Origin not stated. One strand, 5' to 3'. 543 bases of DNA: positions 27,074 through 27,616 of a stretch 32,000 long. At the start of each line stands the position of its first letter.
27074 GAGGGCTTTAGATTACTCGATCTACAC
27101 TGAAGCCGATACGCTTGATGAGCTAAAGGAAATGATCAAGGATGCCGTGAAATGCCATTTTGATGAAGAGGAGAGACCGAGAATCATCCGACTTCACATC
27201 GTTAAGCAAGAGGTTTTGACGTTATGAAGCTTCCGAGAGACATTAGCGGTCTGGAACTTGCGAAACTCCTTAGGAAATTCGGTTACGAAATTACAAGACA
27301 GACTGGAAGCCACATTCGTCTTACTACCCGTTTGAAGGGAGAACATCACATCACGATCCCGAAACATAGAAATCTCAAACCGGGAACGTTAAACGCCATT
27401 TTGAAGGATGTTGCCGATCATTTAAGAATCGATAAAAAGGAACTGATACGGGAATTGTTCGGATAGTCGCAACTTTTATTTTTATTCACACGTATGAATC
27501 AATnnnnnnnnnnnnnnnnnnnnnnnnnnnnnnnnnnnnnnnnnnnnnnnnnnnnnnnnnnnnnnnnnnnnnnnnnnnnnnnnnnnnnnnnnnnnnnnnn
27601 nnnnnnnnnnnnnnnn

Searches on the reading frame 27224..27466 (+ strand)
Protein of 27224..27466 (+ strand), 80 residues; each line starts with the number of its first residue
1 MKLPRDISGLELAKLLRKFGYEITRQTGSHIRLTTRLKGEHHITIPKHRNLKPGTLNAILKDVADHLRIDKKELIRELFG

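Call 10: search_protein_families(library=pfam, proteins=[window:27224-27466:+], max_evalue=0.01)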
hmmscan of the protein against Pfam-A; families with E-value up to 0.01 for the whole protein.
window:27224-27466:+ (80 aa): 1 family
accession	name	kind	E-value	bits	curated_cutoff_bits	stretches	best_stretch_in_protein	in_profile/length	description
PF07927.17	HicA_toxin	-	2.8e-15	56.6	27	1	11-62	3-55/58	HicA toxin of bacterial toxin-antitoxin,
